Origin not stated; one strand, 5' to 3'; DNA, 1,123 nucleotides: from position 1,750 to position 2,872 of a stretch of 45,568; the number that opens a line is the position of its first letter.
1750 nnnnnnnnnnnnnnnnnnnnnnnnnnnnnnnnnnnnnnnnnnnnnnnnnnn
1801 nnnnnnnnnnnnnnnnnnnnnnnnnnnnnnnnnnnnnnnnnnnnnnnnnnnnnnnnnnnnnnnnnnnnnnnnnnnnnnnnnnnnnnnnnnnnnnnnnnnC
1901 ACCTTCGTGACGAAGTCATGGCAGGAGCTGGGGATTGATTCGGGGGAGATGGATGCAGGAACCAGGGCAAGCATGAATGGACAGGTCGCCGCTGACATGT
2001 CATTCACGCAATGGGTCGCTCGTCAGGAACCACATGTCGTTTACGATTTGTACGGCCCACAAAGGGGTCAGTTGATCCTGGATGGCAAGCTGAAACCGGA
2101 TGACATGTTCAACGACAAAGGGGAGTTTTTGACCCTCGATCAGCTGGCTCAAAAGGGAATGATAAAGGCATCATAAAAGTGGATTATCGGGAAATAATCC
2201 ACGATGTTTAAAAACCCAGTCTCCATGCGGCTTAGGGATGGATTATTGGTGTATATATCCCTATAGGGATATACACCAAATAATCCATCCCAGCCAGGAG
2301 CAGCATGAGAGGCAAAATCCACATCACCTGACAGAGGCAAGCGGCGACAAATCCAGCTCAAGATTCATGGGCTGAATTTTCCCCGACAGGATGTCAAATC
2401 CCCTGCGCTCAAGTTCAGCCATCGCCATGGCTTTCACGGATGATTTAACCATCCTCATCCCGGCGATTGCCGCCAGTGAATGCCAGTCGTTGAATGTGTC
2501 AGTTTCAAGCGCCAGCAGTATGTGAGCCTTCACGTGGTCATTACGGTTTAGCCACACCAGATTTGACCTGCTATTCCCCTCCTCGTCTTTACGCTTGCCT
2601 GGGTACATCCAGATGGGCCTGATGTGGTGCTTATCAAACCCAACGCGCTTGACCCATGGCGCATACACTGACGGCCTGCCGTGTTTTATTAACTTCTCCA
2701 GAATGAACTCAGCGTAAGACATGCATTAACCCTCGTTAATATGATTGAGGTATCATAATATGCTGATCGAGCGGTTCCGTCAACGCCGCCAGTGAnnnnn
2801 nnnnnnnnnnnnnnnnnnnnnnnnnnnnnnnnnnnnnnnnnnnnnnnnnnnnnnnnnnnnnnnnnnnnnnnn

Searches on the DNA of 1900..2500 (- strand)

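Call 5: search_dna_similar(query=window:1900-2500:-, collection=phages, mode=distant, max_rows=40)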
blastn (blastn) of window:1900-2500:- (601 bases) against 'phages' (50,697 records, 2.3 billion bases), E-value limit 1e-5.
Records with a match: 4; places in all: 7; records where one place covers at least 80% of the query: 1.
Best place of each record, by identity: 90-95% 1; 80-90% 1; 60-80% 2.
By first word of the organism name: Klebsiella 2; Pantoea 1; Pectobacterium 1.
By host as written in the record: Pantoea agglomerans 1; Klebsiella sp. M5a1 1; Pectobacterium brasiliense 35.2 1; Klebsiella quasipneumoniae ATCC 700603 1.
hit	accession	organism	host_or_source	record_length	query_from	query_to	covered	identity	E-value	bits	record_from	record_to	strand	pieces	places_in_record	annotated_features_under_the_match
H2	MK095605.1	Pantoea phage vB_PagS_MED16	Pantoea agglomerans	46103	1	601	100%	94.2%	0e+0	925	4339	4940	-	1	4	head morphogenesis protein | hypothetical protein | putative endonuclease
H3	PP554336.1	Klebsiella phage vB_KM5a1-KLB22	Klebsiella sp. M5a1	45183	473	588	19%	72.0%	2e-6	60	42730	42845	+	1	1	head morphogenesis domain protein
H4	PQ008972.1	Pectobacterium phage Koroua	Pectobacterium brasiliense 35.2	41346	502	591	15%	82.2%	4e-16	92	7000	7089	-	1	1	head morphogenesis protein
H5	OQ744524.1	Klebsiella phage vB_KPAJ1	Klebsiella quasipneumoniae ATCC 700603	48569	356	426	12%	77.5%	8e-6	57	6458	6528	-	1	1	record has no annotation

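Call 10: get_annotated_region(hit=H2, flank=3000)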
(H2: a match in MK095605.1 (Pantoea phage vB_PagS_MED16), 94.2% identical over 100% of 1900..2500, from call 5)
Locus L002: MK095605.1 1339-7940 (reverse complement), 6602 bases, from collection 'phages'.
description: Pantoea phage vB_PagS_MED16, complete genome.
organism: Pantoea phage vB_PagS_MED16 (NCBI taxid 2499074)
taxonomy: Viruses; Duplodnaviria; Heunggongvirae; Uroviricota; Caudoviricetes
host: Pantoea agglomerans; source: Amelanchier spicata; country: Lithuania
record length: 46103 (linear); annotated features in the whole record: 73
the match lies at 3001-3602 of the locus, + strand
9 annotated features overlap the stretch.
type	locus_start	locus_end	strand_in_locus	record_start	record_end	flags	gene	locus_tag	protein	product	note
CDS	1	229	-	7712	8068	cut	-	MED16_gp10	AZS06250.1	head completion protein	similar to putative structural protein (YP_009152271.1) from Escherichia phage YD-2008.s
CDS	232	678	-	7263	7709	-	-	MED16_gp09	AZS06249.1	putative head-tail adaptor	similar to hypothetical protein AV954_gp11 (YP_002720072.1) from Escherichia virus SSL2009a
CDS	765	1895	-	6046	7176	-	-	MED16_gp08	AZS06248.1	major capsid protein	similar to major capsid protein (AXH50951.1) from Serratia phage Scapp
CDS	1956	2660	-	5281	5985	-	-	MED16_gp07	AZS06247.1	putative scaffolding protein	similar to hypothetical protein AV954_gp09 (YP_002720075.1) from Escherichia virus SSL2009a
CDS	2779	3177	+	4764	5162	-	-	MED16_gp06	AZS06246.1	putative endonuclease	similar to putative homing endonuclease (YP_007348891.1) from Klebsiella phage KP27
CDS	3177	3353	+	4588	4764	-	-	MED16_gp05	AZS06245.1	hypothetical protein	-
CDS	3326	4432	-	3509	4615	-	-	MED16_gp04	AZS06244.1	head morphogenesis protein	similar to hypothetical protein HK639_04 (YP_004934034.1) from Escherichia phage HK639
CDS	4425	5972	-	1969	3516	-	-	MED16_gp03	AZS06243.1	portal protein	similar to phage structural protein (YP_006990387.1) from Escherichia virus JL1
CDS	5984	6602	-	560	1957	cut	-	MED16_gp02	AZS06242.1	terminase large subunit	similar to phage terminase large subunit (ADV36428.1) from Edwardsiella phage eiAU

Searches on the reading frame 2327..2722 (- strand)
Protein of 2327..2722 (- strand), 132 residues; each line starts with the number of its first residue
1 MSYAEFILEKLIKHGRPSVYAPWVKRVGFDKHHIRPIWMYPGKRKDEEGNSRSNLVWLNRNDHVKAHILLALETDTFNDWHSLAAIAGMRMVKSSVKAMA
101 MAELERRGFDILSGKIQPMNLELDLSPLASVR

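Call 50: search_protein_families(library=pfam, proteins=[window:2327-2722:-], max_evalue=0.01)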
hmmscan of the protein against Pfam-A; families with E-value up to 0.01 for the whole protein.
window:2327-2722:- (132 aa): 0 families

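Call 65: find_homologous_proteins(query=window:2327-2722:-, max_evalue=0.001)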
Query window:2327-2722:- (132 aa): 2 proteins with E <= 0.001 among 21 candidates.
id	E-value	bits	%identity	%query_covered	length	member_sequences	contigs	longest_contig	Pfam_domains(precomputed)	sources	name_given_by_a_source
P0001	2.6e-83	294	100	100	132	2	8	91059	-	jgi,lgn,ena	-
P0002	5.4e-64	232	82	100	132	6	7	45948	-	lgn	-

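Call 66: find_encoding_contigs(protein=P0002, flank=10000, max_places=10)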
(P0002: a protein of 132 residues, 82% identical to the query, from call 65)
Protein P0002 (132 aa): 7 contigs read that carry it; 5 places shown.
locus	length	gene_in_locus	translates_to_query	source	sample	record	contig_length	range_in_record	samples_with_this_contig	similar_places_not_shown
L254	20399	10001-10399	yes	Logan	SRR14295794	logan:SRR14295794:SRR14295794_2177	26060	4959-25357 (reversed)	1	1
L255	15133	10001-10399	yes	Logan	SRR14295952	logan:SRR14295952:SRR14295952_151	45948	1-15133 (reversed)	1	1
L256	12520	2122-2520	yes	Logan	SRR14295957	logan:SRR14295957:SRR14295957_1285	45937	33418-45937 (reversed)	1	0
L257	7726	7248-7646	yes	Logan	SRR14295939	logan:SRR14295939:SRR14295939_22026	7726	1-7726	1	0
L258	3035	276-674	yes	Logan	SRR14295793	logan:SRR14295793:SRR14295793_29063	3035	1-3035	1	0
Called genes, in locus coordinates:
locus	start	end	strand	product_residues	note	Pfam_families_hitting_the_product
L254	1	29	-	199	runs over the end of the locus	PF06805:Lambda_tail_I (weak)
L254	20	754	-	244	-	PF14464:Prok-JAB, PF00877:NLPC_P60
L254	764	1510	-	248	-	PF05100:Phage_tail_L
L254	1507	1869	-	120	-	PF05939:Phage_min_tail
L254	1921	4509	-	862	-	PF06791:TMP_2, PF09718:Tape_meas_lam_C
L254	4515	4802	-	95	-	PF08809:DUF1799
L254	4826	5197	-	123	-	PF08748:Phage_TAC_4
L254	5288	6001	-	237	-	PF08813:Phage_tail_3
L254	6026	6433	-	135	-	PF13554:Phage_tail_terminator_5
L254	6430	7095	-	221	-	-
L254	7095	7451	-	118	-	-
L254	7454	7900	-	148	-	PF20557:DnaT_2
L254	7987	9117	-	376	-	PF20036:Gp13-like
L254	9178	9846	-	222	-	-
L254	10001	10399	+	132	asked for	-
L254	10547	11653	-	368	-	-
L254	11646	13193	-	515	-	PF13264:DUF4055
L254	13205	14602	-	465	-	PF03237:Terminase_6N, PF17289:Terminase_6C (weak)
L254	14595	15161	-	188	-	-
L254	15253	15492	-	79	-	-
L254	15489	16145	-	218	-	-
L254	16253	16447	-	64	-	-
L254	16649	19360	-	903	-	PF13481:AAA_25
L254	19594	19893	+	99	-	-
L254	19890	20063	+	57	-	-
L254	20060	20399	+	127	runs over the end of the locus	PF10765:Phage_P22_NinX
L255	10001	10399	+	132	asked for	-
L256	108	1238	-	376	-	PF20036:Gp13-like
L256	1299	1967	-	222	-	-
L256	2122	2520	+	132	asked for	-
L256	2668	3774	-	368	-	-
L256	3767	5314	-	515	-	PF13264:DUF4055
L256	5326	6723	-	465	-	PF03237:Terminase_6N, PF17289:Terminase_6C (weak)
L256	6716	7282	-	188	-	-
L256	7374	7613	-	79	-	-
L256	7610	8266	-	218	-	-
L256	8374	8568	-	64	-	-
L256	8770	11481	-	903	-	PF13481:AAA_25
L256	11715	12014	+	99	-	-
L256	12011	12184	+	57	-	-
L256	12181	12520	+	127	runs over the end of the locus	PF10765:Phage_P22_NinX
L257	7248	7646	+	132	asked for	-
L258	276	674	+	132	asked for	-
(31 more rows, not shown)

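Call 67: find_encoding_contigs(protein=P0001, flank=10000, max_places=10)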
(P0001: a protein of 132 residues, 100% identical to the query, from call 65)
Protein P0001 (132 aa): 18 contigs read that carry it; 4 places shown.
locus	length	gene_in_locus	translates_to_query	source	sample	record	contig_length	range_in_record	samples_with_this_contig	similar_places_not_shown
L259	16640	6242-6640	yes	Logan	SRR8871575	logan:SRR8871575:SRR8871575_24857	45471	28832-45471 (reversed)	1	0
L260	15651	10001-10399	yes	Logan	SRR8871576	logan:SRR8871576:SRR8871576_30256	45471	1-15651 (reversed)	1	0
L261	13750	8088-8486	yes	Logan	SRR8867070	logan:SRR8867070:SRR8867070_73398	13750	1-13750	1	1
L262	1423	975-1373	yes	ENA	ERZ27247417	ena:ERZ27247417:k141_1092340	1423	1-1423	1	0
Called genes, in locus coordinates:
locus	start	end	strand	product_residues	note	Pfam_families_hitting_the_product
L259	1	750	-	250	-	?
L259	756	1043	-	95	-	PF08809:DUF1799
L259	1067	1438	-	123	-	PF08748:Phage_TAC_4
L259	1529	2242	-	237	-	PF08813:Phage_tail_3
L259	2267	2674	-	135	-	PF13554:Phage_tail_terminator_5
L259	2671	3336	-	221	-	-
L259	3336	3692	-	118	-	-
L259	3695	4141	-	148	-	PF20557:DnaT_2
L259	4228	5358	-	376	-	PF20036:Gp13-like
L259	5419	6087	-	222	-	-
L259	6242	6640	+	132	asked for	-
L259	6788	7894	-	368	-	-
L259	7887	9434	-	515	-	PF13264:DUF4055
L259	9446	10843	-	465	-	PF03237:Terminase_6N, PF17289:Terminase_6C (weak)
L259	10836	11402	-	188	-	-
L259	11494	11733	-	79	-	-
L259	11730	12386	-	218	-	-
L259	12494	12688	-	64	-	-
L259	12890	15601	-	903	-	PF13481:AAA_25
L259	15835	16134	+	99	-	-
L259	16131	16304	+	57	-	-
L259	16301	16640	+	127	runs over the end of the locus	PF10765:Phage_P22_NinX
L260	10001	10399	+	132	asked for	-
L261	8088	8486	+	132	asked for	-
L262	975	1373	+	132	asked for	-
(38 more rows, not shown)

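Call 75: search_protein_families(library=phrogs, proteins=[window:2327-2722:-], max_evalue=0.01)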
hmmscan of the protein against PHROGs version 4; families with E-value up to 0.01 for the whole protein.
window:2327-2722:- (132 aa): 2 families
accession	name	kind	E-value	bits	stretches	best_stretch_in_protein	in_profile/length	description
phrog_655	-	DNA, RNA and nucleotide metabolism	5.6e-06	27.5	1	7-91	32-102/343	homing endonuclease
phrog_12434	-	DNA, RNA and nucleotide metabolism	6.9e-06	26.8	1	30-120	39-118/292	HNH endonuclease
